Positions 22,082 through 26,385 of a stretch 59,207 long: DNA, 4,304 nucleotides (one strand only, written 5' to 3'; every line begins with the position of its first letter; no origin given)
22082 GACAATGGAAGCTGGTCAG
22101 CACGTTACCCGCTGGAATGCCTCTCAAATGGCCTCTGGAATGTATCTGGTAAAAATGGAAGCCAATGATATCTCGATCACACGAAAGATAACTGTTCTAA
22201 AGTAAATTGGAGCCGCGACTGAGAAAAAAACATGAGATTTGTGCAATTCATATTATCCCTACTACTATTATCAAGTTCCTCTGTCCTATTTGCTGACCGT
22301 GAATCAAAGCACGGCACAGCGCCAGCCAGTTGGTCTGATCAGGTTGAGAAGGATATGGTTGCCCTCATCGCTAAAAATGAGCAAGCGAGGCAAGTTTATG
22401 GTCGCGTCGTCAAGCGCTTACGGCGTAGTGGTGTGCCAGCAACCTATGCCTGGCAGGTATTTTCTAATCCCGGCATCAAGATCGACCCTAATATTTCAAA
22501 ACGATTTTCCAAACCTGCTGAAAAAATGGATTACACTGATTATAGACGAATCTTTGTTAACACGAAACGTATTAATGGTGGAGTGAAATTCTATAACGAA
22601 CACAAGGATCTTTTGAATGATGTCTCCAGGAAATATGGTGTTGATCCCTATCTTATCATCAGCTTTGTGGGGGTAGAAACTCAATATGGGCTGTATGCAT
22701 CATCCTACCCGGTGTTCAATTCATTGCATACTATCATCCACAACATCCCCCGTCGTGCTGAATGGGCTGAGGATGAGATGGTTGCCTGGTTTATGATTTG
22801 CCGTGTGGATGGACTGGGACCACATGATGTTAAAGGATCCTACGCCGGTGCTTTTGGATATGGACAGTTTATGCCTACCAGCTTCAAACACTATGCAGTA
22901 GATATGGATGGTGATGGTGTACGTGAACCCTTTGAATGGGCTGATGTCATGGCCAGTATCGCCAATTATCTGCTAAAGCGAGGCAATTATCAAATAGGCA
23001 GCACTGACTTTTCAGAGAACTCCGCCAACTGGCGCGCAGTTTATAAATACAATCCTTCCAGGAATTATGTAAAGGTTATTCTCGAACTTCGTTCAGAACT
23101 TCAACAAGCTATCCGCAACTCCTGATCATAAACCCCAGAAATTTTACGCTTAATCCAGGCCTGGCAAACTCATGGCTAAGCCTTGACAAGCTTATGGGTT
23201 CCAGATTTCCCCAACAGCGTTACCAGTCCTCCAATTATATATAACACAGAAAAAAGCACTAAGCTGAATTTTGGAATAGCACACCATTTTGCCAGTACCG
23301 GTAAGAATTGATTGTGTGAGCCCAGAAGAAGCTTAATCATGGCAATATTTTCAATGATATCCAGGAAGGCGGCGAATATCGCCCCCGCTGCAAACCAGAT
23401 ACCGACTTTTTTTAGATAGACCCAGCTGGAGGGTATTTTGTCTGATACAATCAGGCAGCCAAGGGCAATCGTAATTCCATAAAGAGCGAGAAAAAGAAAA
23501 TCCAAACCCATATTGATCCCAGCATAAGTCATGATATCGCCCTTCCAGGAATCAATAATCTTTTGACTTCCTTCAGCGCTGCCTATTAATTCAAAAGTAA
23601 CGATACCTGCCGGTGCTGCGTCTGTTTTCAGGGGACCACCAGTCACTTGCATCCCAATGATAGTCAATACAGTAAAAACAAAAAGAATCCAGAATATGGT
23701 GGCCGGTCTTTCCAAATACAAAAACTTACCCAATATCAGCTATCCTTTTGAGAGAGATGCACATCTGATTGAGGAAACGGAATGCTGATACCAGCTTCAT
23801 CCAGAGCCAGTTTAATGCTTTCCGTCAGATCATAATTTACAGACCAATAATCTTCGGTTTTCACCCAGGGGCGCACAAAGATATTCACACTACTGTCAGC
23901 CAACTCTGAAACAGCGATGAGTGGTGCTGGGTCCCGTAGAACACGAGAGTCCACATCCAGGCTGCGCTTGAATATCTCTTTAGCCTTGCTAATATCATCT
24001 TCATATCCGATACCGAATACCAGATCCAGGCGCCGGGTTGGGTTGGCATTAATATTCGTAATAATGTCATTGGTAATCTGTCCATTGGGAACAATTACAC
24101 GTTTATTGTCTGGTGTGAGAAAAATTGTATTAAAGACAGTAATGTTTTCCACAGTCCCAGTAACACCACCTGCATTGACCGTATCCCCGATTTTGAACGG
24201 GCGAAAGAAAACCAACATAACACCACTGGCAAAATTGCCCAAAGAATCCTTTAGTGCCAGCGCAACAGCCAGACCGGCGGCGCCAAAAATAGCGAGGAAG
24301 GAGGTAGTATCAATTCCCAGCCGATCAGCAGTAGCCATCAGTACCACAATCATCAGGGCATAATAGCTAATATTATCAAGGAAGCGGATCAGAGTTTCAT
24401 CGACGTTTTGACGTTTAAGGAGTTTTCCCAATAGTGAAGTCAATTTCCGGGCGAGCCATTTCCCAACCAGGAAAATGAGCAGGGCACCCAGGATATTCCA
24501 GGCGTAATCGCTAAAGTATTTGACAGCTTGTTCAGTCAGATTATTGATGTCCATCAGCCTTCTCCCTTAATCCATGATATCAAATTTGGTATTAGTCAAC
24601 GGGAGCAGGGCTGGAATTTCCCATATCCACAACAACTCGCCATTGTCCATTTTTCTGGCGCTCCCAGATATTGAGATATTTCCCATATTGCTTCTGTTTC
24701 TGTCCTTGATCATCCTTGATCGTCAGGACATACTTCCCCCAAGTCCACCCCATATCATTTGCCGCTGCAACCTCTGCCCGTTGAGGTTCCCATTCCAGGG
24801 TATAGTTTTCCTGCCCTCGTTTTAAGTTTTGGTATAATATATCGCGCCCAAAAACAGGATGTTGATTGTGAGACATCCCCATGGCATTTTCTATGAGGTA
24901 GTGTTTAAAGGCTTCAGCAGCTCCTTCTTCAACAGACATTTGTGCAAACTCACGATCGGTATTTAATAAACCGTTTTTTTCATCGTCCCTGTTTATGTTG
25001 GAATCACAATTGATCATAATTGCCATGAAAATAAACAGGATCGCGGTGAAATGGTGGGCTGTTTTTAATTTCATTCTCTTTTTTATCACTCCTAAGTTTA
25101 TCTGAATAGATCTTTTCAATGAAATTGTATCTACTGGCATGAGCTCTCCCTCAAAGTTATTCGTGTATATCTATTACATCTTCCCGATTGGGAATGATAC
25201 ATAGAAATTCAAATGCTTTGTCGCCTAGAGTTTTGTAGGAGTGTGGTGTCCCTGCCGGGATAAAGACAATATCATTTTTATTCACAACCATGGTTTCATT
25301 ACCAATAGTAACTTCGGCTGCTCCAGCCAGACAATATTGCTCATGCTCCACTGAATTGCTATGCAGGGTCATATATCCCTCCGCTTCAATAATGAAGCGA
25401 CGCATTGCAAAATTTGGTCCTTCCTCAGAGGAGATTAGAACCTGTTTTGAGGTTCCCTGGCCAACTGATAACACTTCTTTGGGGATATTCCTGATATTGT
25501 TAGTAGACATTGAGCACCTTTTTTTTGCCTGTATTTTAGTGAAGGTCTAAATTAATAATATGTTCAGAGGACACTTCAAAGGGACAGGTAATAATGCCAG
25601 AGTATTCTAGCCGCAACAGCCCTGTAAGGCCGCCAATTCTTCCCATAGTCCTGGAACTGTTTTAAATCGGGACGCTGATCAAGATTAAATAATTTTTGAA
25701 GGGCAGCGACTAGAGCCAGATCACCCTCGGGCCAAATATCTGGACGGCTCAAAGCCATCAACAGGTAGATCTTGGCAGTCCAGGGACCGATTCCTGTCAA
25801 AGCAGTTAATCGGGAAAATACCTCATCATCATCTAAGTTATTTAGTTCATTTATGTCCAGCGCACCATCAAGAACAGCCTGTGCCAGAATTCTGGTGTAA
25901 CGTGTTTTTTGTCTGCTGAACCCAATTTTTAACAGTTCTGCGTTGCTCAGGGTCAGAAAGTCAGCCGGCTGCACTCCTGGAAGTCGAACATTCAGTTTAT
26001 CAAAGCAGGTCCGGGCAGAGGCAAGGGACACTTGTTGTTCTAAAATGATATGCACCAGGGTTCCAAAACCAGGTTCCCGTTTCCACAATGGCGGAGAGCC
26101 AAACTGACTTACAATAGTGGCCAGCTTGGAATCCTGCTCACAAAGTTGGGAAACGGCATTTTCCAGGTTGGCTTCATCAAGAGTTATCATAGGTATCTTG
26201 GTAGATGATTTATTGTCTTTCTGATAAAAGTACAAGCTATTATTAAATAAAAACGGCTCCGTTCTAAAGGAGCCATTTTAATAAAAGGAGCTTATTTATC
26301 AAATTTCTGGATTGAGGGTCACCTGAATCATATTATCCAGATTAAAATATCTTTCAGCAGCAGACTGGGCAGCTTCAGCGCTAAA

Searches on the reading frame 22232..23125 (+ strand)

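Call 11: search_protein_families(library=pfam, proteins=[window:22232-23125:+], max_evalue=0.001)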
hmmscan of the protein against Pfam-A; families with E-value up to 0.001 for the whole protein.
window:22232-23125:+ (297 aa): 1 family
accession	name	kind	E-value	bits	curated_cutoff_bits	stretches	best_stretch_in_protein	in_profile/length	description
PF13406.11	SLT_2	-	3.1e-57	194.5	24.3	1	58-251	8-200/292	Transglycosylase SLT domain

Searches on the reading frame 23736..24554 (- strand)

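Call 65: search_protein_families(library=pfam, proteins=[window:23736-24554:-], max_evalue=0.00001)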
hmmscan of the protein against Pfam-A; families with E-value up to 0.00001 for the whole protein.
window:23736-24554:- (272 aa): 4 families
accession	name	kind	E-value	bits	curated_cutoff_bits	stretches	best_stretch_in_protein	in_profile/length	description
PF00924.24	MS_channel_2nd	-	4.4e-19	68.8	20.2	1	103-169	1-67/68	Mechanosensitive ion channel, beta-domain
PF21082.3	MS_channel_3rd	-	3.1e-17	63.2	21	1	177-258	2-88/88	Mechanosensitive ion channel MscS, C-terminal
PF05552.17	MS_channel_1st_1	-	1.3e-10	41.5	22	1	14-54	10-50/50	Mechanosensitive ion channel, conserved TM helix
PF21088.3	MS_channel_1st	-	5.2e-10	39.6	23.1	1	61-102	1-42/42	Mechanosensitive ion channel, transmembrane helices 2/3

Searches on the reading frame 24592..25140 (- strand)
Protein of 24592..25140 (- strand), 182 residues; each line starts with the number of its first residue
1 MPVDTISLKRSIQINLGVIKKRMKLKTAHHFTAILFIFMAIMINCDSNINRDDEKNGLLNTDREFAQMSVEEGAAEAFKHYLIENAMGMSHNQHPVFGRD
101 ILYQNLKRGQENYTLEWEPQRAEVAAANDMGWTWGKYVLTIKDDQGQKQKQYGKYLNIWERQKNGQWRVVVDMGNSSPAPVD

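Call 65: search_protein_families(library=pfam, proteins=[window:24592-25140:-], max_evalue=0.00001)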
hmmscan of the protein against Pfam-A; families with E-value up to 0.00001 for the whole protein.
window:24592-25140:- (182 aa): 1 family
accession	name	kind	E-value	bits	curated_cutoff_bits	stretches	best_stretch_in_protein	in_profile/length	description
PF14534.12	DUF4440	-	1.2e-10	42.3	25.2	1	71-169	13-107/107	Domain of unknown function (DUF4440)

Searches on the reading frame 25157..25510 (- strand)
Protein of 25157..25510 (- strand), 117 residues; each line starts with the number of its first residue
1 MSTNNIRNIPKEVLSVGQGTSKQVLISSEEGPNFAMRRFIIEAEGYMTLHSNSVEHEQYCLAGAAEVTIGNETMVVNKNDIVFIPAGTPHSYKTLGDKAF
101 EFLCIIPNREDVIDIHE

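Call 65: search_protein_families(library=pfam, proteins=[window:25157-25510:-], max_evalue=0.00001)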
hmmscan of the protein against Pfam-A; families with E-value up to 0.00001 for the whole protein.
window:25157-25510:- (117 aa): 2 families
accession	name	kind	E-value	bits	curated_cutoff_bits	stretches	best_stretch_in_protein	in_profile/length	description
PF07883.17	Cupin_2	-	1.7e-13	50.5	27.2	1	40-105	4-69/70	Cupin domain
PF02311.25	AraC_binding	-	8.4e-08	32.5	21.1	1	58-116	27-85/135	AraC-like ligand binding domain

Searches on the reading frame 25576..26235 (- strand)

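Call 65: search_protein_families(library=pfam, proteins=[window:25576-26235:-], max_evalue=0.00001)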
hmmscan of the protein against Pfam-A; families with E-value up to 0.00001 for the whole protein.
window:25576-26235:- (219 aa): 1 family
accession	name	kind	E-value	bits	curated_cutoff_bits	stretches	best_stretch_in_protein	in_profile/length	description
PF00730.31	HhH-GPD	-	4.7e-11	43.4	26.2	1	61-202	1-107/108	HhH-GPD superfamily base excision DNA repair protein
